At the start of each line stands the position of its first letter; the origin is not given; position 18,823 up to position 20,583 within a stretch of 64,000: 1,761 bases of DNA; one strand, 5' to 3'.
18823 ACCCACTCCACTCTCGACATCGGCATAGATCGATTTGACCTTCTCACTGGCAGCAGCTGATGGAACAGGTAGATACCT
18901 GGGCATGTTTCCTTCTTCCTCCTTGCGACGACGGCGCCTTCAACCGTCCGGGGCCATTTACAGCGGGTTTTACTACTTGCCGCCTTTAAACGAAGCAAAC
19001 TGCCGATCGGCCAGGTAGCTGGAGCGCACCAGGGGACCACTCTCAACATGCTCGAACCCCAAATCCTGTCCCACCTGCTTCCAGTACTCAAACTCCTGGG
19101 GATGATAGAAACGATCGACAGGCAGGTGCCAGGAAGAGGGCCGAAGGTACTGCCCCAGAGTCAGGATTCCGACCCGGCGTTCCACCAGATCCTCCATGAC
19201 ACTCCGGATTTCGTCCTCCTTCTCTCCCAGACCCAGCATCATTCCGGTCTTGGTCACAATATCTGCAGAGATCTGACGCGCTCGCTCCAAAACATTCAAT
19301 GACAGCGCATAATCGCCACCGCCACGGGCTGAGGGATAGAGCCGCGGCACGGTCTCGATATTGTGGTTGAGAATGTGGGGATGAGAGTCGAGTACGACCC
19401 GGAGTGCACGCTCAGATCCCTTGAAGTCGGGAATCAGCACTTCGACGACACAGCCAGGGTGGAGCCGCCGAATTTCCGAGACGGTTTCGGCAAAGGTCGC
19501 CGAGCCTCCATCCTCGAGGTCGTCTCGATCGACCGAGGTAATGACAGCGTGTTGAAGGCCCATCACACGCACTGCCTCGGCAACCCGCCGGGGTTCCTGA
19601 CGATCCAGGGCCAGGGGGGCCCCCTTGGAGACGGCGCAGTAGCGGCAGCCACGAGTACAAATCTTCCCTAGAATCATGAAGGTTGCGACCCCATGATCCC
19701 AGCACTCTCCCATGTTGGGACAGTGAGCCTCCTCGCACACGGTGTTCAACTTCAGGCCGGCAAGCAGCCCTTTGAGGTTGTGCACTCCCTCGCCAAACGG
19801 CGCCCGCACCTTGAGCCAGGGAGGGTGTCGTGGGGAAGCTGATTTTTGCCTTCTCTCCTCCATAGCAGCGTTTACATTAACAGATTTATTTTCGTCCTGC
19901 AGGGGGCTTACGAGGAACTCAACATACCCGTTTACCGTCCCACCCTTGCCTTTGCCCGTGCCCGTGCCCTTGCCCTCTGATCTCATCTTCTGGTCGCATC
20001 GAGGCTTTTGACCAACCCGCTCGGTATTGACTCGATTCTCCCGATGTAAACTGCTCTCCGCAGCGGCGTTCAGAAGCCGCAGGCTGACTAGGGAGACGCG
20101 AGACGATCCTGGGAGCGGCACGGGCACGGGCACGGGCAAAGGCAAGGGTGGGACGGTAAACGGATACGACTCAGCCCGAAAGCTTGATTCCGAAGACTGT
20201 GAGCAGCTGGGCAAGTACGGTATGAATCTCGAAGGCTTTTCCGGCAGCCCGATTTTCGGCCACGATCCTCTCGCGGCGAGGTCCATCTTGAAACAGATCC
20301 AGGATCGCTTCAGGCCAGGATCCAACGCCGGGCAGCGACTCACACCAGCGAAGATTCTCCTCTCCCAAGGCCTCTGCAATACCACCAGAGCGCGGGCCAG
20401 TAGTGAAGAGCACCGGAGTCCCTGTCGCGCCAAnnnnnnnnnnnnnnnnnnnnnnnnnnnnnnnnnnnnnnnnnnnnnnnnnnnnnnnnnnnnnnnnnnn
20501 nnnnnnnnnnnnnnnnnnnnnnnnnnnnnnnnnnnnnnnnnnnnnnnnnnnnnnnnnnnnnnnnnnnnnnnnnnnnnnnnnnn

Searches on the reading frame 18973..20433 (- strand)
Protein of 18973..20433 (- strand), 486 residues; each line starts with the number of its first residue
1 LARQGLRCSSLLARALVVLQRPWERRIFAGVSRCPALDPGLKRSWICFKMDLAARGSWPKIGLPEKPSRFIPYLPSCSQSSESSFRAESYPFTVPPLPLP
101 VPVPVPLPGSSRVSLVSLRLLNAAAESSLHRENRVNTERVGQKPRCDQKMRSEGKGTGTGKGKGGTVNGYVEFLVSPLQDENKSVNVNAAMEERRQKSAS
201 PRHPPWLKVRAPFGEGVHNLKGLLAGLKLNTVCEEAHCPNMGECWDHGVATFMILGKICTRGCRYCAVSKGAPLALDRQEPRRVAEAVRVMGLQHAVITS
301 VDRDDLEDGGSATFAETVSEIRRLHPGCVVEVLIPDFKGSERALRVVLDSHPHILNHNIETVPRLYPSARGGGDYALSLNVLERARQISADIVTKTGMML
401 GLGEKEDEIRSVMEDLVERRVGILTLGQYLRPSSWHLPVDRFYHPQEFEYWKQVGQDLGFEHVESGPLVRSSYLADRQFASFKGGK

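Call 11: search_protein_families(library=pfam, proteins=[window:18973-20433:-], max_evalue=0.01)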
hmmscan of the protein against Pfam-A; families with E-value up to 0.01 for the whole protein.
window:18973-20433:- (486 aa): 2 families
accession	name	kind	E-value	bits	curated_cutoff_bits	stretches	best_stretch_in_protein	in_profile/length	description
PF04055.27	Radical_SAM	-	1.8e-17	64.5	29.5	1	253-416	1-166/166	Radical SAM superfamily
PF16881.10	LIAS_N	-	4.6e-11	43.5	27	1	181-238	39-96/96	N-terminal domain of lipoyl synthase of Radical_SAM family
